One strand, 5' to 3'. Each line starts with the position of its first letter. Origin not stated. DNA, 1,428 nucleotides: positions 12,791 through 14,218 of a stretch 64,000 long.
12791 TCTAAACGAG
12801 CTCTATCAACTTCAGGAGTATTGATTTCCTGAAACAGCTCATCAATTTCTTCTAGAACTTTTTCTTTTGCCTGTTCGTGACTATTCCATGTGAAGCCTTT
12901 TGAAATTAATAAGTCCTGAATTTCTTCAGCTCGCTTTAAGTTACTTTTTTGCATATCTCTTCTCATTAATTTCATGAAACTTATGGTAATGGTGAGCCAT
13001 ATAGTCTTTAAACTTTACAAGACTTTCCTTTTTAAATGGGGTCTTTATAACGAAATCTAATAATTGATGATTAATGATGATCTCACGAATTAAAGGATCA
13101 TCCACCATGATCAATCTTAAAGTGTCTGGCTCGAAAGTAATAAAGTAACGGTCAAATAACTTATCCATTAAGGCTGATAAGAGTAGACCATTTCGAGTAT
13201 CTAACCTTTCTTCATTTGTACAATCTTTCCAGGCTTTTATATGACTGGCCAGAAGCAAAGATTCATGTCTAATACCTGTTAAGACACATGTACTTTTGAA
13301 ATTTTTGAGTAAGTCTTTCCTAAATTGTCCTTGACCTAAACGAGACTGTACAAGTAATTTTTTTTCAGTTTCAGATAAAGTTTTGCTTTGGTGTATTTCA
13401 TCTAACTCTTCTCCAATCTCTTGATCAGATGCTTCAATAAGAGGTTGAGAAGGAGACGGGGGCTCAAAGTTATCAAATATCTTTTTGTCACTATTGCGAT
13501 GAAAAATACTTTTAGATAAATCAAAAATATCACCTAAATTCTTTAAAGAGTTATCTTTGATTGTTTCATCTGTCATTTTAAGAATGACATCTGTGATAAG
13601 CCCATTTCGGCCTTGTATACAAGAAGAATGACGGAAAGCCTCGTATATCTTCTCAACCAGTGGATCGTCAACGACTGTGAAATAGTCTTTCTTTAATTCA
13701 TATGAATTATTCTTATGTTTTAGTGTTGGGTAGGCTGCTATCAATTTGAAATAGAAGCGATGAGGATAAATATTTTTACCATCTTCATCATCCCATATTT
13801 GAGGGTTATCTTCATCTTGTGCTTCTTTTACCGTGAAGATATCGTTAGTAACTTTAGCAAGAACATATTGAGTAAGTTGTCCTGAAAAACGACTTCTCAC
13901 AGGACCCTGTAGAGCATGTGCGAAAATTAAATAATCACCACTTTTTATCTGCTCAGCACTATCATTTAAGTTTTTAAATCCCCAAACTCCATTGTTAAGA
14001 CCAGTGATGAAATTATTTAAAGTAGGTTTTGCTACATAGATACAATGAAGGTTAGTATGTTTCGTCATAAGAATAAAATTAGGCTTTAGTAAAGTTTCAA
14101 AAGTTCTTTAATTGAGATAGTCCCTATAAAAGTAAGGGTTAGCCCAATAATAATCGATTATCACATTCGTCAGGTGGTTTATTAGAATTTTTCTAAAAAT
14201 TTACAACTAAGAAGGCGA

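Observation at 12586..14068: EVE-HNH nuclease coupled to a stand-alone MazG C-terminal domain: candidate undescribed two-gene defence system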

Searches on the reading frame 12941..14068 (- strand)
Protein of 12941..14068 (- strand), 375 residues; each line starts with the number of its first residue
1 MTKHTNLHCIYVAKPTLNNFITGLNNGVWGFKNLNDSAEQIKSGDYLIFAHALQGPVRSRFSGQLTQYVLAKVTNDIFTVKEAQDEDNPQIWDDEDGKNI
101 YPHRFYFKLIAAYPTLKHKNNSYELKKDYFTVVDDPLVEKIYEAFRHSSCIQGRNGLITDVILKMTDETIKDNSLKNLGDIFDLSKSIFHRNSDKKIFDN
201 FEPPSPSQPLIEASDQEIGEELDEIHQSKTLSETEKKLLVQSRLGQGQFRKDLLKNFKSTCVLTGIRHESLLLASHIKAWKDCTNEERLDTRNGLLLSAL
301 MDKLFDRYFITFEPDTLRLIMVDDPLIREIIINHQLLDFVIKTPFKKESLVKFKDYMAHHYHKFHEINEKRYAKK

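Call 3: search_protein_families(library=pfam, proteins=[window:12941-14068:-], max_evalue=0.01)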
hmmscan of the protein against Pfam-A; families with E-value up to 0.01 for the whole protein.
window:12941-14068:- (375 aa): 1 family
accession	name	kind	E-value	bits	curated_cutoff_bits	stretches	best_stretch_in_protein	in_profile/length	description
PF13391.12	HNH_2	-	3.3e-11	43.3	21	1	261-313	1-66/66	HNH endonuclease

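Call 4: search_protein_families(library=padloc, proteins=[window:12941-14068:-], max_evalue=0.01)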
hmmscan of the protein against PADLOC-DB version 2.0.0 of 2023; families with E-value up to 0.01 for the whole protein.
window:12941-14068:- (375 aa): 3 families
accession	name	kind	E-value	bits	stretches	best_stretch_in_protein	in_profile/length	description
PDLC04132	HNH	-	3.8e-25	86.6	1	224-360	132-267/286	-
PDLC03546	HNH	-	2.8e-19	67.2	1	230-337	143-248/282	Type II restriction enzyme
PDLC03529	REase_II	-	2.8e-07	28.1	1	261-315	285-338/389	Type II restriction enzyme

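Call 5: search_protein_families(library=ncbifam, proteins=[window:12941-14068:-], max_evalue=0.1)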
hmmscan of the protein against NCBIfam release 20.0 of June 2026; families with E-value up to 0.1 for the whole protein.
window:12941-14068:- (375 aa): 2 families
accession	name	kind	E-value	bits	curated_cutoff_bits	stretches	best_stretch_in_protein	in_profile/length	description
NF045808.1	PT-DNA_restrict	exception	7.5e-06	25.3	180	1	222-362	138-280/284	phosphorothioated DNA-binding restriction endonuclease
NF002008.0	PRK00809.1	subfamily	0.00084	19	139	1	25-111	18-97/146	hypothetical protein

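Call 6: search_protein_families(library=phrogs, proteins=[window:12941-14068:-], max_evalue=0.01)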
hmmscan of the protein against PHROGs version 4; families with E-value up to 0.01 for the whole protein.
window:12941-14068:- (375 aa): 5 families
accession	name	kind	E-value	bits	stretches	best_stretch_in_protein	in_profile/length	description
phrog_23050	-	unknown function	2.4e-10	41.1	1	240-318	270-344/383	-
phrog_20585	-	unknown function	4.2e-10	40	1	206-320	189-293/337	-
phrog_21425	-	unknown function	5.1e-07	30.3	1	240-318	199-273/319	-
phrog_14240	-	unknown function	0.00046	20.5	1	216-317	168-270/315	-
phrog_31713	-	unknown function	0.001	19.2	1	239-312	189-257/292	-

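Call 7: find_homologous_proteins(query=window:12941-14068:-)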
Query window:12941-14068:- (375 aa): 77 proteins with E <= 0.001 among 3325 candidates.
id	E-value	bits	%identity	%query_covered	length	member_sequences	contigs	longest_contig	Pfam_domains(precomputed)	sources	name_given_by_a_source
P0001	9.3e-245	829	97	100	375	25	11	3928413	PF13391.13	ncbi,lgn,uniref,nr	ncbi:TPA: HNH endonuclease [Acinetobacter baumannii]|uniref:HNH endonuclease n=1 Tax=Acinetobacter b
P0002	7.5e-231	783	91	100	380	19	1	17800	PF13391.13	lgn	-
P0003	2.1e-184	631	73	100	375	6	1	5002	PF13391.13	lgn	-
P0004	6.4e-179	613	70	100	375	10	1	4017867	PF13391.13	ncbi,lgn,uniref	ncbi:HNH endonuclease [Acinetobacter vivianii]|uniref:HNH endonuclease n=1 Tax=Acinetobacter viviani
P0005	1.9e-175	601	70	100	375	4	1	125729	PF13391.13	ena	-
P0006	3.8e-174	597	69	100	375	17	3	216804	PF13391.13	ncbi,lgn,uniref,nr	ncbi:HNH endonuclease [uncultured Acinetobacter sp.]|uniref:HNH endonuclease n=1 Tax=uncultured Acin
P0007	2.5e-172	591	70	99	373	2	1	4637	PF13391.13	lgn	-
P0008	1.2e-171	589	69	99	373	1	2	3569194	PF13391.13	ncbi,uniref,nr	ncbi:HNH endonuclease [Acinetobacter zhairhuonensis]|uniref:HNH endonuclease n=1 Tax=Acinetobacter s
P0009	6.5e-142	491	59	98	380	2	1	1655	PF13391.13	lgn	-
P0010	1.9e-141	489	58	99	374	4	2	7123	PF13391.13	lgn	-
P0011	4.2e-139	482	57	99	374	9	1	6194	PF13391.13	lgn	-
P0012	1.5e-138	480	58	99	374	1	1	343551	PF13391.13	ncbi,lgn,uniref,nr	ncbi:HNH endonuclease [Acinetobacter sp. ANC 4648]|uniref:HNH endonuclease n=1 Tax=Acinetobacter sp.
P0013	4.7e-137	475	57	98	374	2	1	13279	PF13391.13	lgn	-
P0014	2.0e-136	473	56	98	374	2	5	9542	PF13391.13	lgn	-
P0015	6.0e-136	471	56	99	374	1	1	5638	PF13391.13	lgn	-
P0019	4.1e-84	301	44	99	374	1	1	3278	PF13391.13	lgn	-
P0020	5.7e-37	146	32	93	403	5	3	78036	PF13391.13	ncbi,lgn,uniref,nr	ncbi:HNH endonuclease [Acinetobacter baumannii]|uniref:HNH endonuclease n=1 Tax=Acinetobacter bauman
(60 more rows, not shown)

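Call 10: find_related_loci(query=A1, collection=genome_contigs, flank=6000)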
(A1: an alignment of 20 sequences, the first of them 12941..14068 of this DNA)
Query A1 (375 aa) in genome_contigs; peptide patterns used: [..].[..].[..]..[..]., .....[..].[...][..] (x = any residue, [..] = any of these).
600 stretches matched a pattern (row limit reached: there are more); 592 encode a relative of the query (tblastn E <= 1e-3); the best 80 are kept; 79 distinct loci.
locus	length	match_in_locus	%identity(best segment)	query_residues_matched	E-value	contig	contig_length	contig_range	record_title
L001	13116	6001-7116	58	4-374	1e-144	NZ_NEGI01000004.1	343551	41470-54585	Acinetobacter sp. ANC 4648 Contig4, whole genome shotgun sequence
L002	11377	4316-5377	33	18-364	4e-44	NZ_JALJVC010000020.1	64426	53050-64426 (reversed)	Acinetobacter lwoffii strain P134B contig00020, whole genome shotgun sequence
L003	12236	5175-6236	31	18-364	2e-39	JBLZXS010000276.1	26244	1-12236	MAG: Acinetobacter sp. isolate V23_GT2BC2b S38CNODE_367_length_26244_cov_4.346199, whole genome shotgun sequence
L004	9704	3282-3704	41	233-369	5e-28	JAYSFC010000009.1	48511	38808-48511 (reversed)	MAG: Acidovorax sp. isolate ZZ2_ZZA25_bin.13 NODE_661_length_48511_cov_12.905110, whole genome shotgun sequence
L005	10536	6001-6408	41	224-366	1e-27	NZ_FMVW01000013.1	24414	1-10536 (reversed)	Afifella marina DSM 2698, whole genome shotgun sequence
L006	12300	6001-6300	50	224-336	3e-27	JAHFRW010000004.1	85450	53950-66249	MAG: Gammaproteobacteria bacterium isolate nzgw583 NODE_62_length_85451_cov_6.446560, whole genome shotgun sequence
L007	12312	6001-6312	50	208-312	4e-27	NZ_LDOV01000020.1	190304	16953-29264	Photobacterium aphoticum strain DSM 25995 contig0020, whole genome shotgun sequence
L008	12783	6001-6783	31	102-360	5e-27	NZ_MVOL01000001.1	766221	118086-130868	Pseudomonas sp. MF4836 contig001, whole genome shotgun sequence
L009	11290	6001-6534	30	181-369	2e-26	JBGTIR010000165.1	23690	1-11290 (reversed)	MAG: Planctomycetaceae bacterium isolate JTS-RE27 k141_8299676, whole genome shotgun sequence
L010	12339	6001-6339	47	203-315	2e-26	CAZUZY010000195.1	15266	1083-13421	MAG TPA_asm: uncultured Polyangiales bacterium isolate binchicken_co284_134 genome assembly, contig: NODE_3943_length_15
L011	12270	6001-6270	57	230-320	2e-26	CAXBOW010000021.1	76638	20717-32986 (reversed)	MAG TPA_asm: uncultured Haliea sp. isolate ERR2762188_binner12_Refined_25 genome assembly, contig: ERZ3421808.526, whole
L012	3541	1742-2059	50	218-320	4e-26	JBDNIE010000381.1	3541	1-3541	MAG: Halioglobus sp. isolate concoct.55.ELB k141_1533347, whole genome shotgun sequence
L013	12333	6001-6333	48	212-324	5e-26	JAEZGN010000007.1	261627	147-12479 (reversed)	MAG: Bacteroidetes bacterium isolate OH_CBrB_99 k127_1503058, whole genome shotgun sequence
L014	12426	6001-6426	38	233-370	9e-26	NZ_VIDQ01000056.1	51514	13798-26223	Azohydromonas aeria strain CFCC 13393 Scaffold56, whole genome shotgun sequence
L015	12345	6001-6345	47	212-326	1e-25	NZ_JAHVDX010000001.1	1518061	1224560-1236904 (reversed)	Stutzerimonas chloritidismutans strain SA195 Indigo54_contig_1, whole genome shotgun sequence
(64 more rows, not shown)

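Call 15: find_encoding_contigs(protein=P0004, flank=8000, max_places=2)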
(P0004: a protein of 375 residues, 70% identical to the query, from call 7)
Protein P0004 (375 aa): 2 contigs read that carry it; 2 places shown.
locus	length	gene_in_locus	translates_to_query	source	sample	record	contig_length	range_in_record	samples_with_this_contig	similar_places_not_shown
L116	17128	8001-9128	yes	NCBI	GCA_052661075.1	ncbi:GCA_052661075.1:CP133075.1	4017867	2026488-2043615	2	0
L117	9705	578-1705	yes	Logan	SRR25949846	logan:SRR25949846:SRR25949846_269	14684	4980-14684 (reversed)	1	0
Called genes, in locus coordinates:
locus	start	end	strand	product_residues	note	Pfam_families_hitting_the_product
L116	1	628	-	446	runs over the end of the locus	PF13264:DUF4055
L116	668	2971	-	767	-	PF03237:Terminase_6N, PF17289:Terminase_6C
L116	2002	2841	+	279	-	PF13392:HNH_3 (weak)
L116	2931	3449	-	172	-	PF10045:DUF2280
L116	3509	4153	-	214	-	PF18894:PhageMetallopep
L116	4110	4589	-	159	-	-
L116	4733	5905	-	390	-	-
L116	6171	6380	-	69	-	-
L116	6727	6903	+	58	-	-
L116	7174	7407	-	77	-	-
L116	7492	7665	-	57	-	-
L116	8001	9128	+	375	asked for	PF13391:HNH_2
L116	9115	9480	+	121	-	PF03819:MazG (weak)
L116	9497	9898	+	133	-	PF00293:NUDIX, PF14815:NUDIX_4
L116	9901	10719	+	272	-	PF26348:SRA_ScoMcrA, PF01844:HNH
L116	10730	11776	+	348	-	-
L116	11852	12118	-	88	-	-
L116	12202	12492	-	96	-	-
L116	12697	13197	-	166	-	-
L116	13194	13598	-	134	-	-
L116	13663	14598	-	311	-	-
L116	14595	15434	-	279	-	PF02086:MethyltransfD12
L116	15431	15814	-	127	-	-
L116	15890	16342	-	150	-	PF06892:Phage_CP76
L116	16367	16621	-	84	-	-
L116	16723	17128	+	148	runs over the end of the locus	-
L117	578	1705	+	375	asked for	PF13391:HNH_2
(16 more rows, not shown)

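Call 16: find_encoding_contigs(protein=P0008, flank=8000, max_places=2)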
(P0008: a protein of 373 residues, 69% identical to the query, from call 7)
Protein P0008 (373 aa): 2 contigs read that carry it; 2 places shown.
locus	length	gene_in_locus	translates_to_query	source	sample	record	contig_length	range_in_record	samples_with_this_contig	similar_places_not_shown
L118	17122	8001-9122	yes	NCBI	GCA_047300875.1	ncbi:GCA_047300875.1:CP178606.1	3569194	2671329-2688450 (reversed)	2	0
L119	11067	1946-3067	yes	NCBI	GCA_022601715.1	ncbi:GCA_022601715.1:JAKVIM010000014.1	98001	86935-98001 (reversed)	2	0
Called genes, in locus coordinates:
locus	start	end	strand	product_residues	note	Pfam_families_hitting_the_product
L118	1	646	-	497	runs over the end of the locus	PF06074:Portal_Mu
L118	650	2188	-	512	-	PF04851:ResIII (faint), PF17289:Terminase_6C (weak)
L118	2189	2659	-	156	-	PF10045:DUF2280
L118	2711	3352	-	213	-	PF18894:PhageMetallopep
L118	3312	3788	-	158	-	-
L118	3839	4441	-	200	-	-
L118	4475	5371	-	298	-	-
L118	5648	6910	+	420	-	PF13742:tRNA_anti_2, PF02601:Exonuc_VII_L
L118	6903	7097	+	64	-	-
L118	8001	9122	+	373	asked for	PF13391:HNH_2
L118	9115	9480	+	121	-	PF03819:MazG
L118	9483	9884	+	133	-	PF00293:NUDIX, PF14815:NUDIX_4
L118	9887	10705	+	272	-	PF26348:SRA_ScoMcrA, PF01844:HNH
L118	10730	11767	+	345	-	-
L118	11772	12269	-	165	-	-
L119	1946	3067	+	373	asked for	PF13391:HNH_2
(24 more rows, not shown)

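Call 17: find_encoding_contigs(protein=P0019, flank=8000, max_places=2)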
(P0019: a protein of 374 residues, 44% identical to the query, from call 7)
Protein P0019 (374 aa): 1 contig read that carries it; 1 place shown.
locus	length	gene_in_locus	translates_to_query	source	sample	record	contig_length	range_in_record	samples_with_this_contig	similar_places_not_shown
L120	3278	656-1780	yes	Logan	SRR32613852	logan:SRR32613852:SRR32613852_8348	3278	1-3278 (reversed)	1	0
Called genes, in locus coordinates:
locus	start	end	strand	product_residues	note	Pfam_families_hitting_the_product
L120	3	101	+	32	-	?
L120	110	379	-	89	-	-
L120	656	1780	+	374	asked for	PF13391:HNH_2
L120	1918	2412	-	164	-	-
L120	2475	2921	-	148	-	PF01850:PIN (weak)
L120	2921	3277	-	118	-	?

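Call 18: find_encoding_contigs(protein=P0020, flank=8000, max_places=3)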
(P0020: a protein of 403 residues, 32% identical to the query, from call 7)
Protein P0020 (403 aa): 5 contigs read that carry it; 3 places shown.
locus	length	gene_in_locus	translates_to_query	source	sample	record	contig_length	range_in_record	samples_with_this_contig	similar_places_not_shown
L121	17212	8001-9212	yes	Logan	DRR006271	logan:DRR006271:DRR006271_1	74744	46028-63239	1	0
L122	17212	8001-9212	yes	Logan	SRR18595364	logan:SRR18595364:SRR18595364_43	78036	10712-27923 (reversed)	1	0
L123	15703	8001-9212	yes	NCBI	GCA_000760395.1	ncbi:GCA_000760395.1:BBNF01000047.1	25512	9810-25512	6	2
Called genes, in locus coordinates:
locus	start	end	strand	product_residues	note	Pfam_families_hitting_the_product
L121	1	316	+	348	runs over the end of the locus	PF00478:IMPDH (faint), PF03060:NMO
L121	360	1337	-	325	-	PF01207:Dus, PF01180:DHO_dh (faint), PF00977:His_biosynth (faint), PF04131:NanE (faint)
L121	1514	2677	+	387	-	PF07759:DUF1615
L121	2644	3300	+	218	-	PF12710:HAD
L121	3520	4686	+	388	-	PF13356:Arm-DNA-bind_3, PF24624:Int_N (faint), PF00589:Phage_integrase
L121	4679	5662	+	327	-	-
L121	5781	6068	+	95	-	-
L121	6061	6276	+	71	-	-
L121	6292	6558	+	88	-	-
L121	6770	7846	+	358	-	-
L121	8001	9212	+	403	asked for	PF13391:HNH_2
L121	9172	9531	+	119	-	PF03819:MazG (weak)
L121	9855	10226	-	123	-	-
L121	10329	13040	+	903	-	PF02463:SMC_N, PF13304:AAA_21 (weak)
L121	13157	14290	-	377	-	PF00696:AA_kinase, PF01472:PUA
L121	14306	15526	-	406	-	PF01018:GTP1_OBG, PF01926:MMR_HSR1, PF02421:FeoB_N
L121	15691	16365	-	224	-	-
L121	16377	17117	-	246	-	-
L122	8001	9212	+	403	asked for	PF13391:HNH_2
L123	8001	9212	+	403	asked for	PF13391:HNH_2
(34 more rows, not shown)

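Call 24: predict_structure(alignment_id=A1)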
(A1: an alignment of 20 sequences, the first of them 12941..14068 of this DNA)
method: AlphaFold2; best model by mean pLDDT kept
length: 375 residues; sequences in the alignment: 20
mean_pLDDT: 73.2   pTM: 0.52
mean pLDDT of the five models: 73.2, 69.7, 66.2, 65.9, 64.7
residues with pLDDT >= 90: 87; 70-90: 155; 50-70: 65; < 50: 68
segments of 3 or more residues with pLDDT < 50: 193-216, 248-250, 252-279, 291-300
pLDDT, mean of each block of 10 residues (from residue 1): 82 83 93 85 95 71 87 95 89 88 94 86 80 82 84 80 92 90 88 43 34 47 75 67 54 47 37 40 53 45 71 84 78 68 66 77 85 62
secondary structure, 60 per line:
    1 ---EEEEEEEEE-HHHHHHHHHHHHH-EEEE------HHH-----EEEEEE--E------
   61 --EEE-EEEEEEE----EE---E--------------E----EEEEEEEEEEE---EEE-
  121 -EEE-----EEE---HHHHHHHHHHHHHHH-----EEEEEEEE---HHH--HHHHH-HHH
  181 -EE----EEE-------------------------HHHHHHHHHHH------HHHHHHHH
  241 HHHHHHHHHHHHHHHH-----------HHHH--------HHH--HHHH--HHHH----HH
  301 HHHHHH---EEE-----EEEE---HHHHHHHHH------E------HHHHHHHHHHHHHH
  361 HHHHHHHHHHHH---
elements in order: E4-12 H14-26 E28-31 E46-51 E63-65 E67-73 E103-113 E117-119 E122-124 E130-132 H136-150 E156-163 H172-176 E188-190 H216-226 H233-256 H268-271 H285-288 H291-294 H299-306 E310-312 E318-321 H325-333 H347-372

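Call 26: search_solved_structures(query=A1, max_evalue=1, show_alignments=2)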
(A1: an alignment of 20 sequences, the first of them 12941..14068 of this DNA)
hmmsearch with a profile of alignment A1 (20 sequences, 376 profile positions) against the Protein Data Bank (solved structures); distinct sequences matched with E-value up to 1: 2.
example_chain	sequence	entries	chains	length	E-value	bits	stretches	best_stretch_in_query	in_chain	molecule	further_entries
6yex_A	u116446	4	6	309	2.4e-28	102.6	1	220-317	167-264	HNH endonuclease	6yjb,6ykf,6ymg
7jil_k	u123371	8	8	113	0.38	13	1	25-65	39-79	30S ribosomal protein S6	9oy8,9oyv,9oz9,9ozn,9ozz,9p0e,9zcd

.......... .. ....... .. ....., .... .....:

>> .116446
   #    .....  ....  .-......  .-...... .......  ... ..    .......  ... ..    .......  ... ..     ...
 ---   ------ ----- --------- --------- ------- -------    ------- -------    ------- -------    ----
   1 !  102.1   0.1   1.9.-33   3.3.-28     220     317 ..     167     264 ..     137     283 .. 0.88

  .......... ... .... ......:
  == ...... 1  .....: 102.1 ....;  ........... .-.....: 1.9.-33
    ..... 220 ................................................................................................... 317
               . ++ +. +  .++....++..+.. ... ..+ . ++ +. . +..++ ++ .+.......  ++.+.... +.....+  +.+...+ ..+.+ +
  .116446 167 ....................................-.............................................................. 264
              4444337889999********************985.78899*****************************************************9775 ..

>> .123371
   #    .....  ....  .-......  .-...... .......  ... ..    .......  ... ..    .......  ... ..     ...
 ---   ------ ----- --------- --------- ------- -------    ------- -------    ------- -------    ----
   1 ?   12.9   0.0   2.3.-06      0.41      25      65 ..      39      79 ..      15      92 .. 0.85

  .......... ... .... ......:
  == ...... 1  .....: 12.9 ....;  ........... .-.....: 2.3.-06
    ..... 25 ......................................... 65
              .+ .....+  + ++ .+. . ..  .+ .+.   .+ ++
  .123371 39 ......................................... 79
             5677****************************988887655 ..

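Call 27: fold_search(model_id=the predicted structure, library=pdb)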
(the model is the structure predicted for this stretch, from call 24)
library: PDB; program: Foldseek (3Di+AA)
matches with E <= 10: 67; with E <= 0.001: 3
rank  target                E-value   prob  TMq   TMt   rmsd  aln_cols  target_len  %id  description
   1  6yex_A                5.5e-09  1.00  0.19  0.22  19.6       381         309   18  VcaM4I restriction endonuclease in the absence of DNA (released 2020-12-16)
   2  6yex_B                4.4e-08  1.00  0.23  0.27  19.3       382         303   18  VcaM4I restriction endonuclease in the absence of DNA (released 2020-12-16)
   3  2p5d                  2.3e-04  1.00  0.20  0.46   5.5       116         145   12  Crystal structure of MJECL36 from Methanocaldococcus jannaschii DSM 2661 (released 2007-09-18)
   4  2hd9                  1.5e-03  1.00  0.20  0.48   5.9       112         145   20  Crystal structure of PH1033 from Pyrococcus horikoshii OT3 (released 2006-12-20)
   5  1wmm                  1.6e-03  1.00  0.21  0.50   5.5       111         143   18  Crystal structure of PH1033 from Pyrococcus horikoshii Ot3 (released 2005-08-23)
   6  5y7d                  5.0e-03  0.90  0.17  0.34   9.4       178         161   10  Crystal structure of human Endothelial-overexpressed LPS associated factor 1 (released 2018-08-22)
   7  7r5w_A                1.7e-02  0.99  0.19  0.42   4.2       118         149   14  Crystal structure of YTHDF2 with compound YLI_DF_029 (released 2022-03-16)
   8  2ar1                  1.7e-02  0.87  0.17  0.34   7.4       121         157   11  Structure of Hypothetical protein from Leishmania major (released 2005-08-30)
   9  5zuu_A                1.9e-02  0.96  0.18  0.35   5.5       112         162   17  Crystal structure of AtCPSF30 YTH domain in complex with 10mer m6A-modified RNA (released 2019-05-15)
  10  7a1v_A                2.3e-02  0.99  0.19  0.42   4.2       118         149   13  Crystal structure of YTHDF2 in complex with m1A (released 2021-08-25)
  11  6zda_B                2.5e-02  0.99  0.19  0.39   4.7       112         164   12  Crystal structure of YTHDC1 M438A mutant complex with m6A (released 2021-01-13)
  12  9szp_A                2.7e-02  0.93  0.16  0.38   5.5       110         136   16  Crystal structure of the human YTHDC2 YTH domain in complex with m6A DNA (released 2026-04-01)
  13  2eve                  2.9e-02  0.85  0.17  0.35   6.9       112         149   16  X-Ray Crystal Structure of Protein PSPTO5229 from Pseudomonas syringae. Northeast Structural Genomics Consortium Target  (released 2005-11-08)
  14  7pjb_B                3.4e-02  0.82  0.18  0.36   6.3       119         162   13  Crystal structure of YTHDC1 with compound PSI_DC1_004 (released 2021-10-20)
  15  5zuu_C                4.5e-02  0.94  0.19  0.36   5.1       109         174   18  Crystal structure of AtCPSF30 YTH domain in complex with 10mer m6A-modified RNA (released 2019-05-15)
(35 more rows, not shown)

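Call 48: search_protein_families(library=pfam, proteins=[L116:9497-9898:+, L116:9901-10719:+, L116:10730-11776:+, L121:10329-13040:+, L121:6770-7846:+], max_evalue=0.01)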
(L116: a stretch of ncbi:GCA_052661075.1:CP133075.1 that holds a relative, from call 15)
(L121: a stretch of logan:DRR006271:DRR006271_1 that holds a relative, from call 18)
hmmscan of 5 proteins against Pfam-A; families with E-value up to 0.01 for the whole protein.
L116:9497-9898:+ (133 aa): 3 families
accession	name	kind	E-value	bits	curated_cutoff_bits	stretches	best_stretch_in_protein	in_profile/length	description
PF00293.34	NUDIX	-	1.7e-15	57.7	21.1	1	6-126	4-132/134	NUDIX domain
PF14815.12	NUDIX_4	-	6e-15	55.5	35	1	8-126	2-112/113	NUDIX domain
PF22327.2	Nudt16-like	-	0.002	18.5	27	1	36-68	37-70/161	U8 snoRNA-decapping enzyme-like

L116:9901-10719:+ (272 aa): 5 families
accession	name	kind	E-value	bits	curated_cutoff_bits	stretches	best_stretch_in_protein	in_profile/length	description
PF01844.29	HNH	-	1.6e-10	41.4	21.4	1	206-255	1-45/47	HNH endonuclease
PF14279.12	HNH_5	-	8.7e-05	22.8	27.5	1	206-260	1-50/56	HNH endonuclease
PF02182.23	SAD_SRA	-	0.00097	19.4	30.7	1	40-106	42-120/148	SAD/SRA domain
PF23382.1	DUF7097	-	0.002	18.5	27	1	194-259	67-140/175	Family of unknown function (DUF7097)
PF13391.12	HNH_2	-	0.0023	18.2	21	1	206-252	1-56/66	HNH endonuclease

L116:10730-11776:+ (348 aa): 0 families

L121:10329-13040:+ (903 aa): 5 families
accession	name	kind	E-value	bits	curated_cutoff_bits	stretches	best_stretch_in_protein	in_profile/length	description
PF02463.25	SMC_N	-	1.8e-11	44.4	40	1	261-859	1-213/220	RecF/RecN/SMC N terminal domain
PF13304.12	AAA_21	-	3e-09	37.8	27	1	640-847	220-303/304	AAA domain, putative AbiEii toxin, Type IV TA system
PF02811.25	PHP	-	0.00085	20.1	26.4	1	13-88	1-66/164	PHP domain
PF13263.12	PHP_C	-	0.0034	17.3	21.3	1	205-242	16-53/56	PHP-associated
PF13401.12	AAA_22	-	0.0073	17.1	27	0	289-314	7-32/130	AAA domain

L121:6770-7846:+ (358 aa): 1 family
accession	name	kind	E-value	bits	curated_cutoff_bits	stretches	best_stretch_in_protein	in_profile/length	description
PF18195.6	GatD_N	-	5.3e-05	23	25.7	1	212-235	24-49/54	GatD N-terminal domain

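Call 66: search_protein_families(library=ncbifam, proteins=[L116:9497-9898:+, L116:9901-10719:+, L116:10730-11776:+], max_evalue=0.01)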
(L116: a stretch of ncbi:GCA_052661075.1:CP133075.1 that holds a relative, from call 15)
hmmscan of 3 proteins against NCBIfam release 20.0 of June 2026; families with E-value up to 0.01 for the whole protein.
L116:9497-9898:+ (133 aa): 17 families
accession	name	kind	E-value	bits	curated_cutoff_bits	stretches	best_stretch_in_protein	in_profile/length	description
NF006530.0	PRK08999.1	equivalog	4.9e-25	88.2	245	1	1-128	3-128/315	Nudix family hydrolase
TIGR00586.1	mutt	equivalog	2.8e-22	79.1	97.9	1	1-129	2-128/129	8-oxo-dGTP diphosphatase MutT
NF007834.0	PRK10546.1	equivalog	1.6e-21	76.5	156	1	1-130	1-127/135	pyrimidine (deoxy)nucleoside triphosphate diphosphatase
NF008044.0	PRK10776.1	equivalog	1.3e-19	70.4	148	1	1-129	1-127/130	8-oxo-dGTP diphosphatase MutT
TIGR02705.1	nudix_YtkD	equivalog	2.2e-07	30.6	154.4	1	33-64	46-77/156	RNA deprotection pyrophosphohydrolase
NF012016.0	PRK15472.1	equivalog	3.3e-07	30.1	95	1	1-65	1-64/141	nucleoside triphosphatase NudI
NF001934.0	PRK00714.1-1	equivalog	4.8e-06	26.1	241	1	29-65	28-65/176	RNA pyrophosphohydrolase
NF001937.0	PRK00714.1-4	equivalog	6.4e-05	22.6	139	1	32-64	31-63/161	RNA pyrophosphohydrolase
NF041652.1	Nud_hyd_Dein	equivalog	0.00012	22.3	200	1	20-91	31-103/152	Nudix hydrolase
NF001935.0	PRK00714.1-2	equivalog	0.00018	21.1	259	1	31-62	30-61/183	RNA pyrophosphohydrolase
NF003785.0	PRK05379.1-1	equivalog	0.00019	20.8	418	1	6-66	205-262/347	bifunctional nicotinamide-nucleotide adenylyltransferase/Nudix hydroxylase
NF001299.0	PRK00241.1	equivalog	0.00041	19.9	158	1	31-98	158-222/263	NAD(+) diphosphatase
NF001936.0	PRK00714.1-3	equivalog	0.00094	19.1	118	1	30-60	33-63/155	RNA pyrophosphohydrolase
NF001938.0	PRK00714.1-5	equivalog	0.0013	18.2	116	1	24-62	37-75/172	RNA pyrophosphohydrolase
NF006961.0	PRK09438.1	equivalog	0.0013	18.2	103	1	39-81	39-81/151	dihydroneopterin triphosphate diphosphatase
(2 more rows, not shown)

L116:9901-10719:+ (272 aa): 3 families
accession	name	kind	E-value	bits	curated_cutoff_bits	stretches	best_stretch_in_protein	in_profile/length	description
NF040563.1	guided_IscB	equivalog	3e-07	29.9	175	1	178-261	171-242/314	RNA-guided endonuclease IscB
NF045808.1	PT-DNA_restrict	exception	7.7e-05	21.9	180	1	224-254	193-223/284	phosphorothioated DNA-binding restriction endonuclease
NF058586.1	HNHNucHlpB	equivalog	0.0073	16.7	130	0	202-260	5-53/99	HNH nuclease-like protein HlpB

L116:10730-11776:+ (348 aa): 0 families
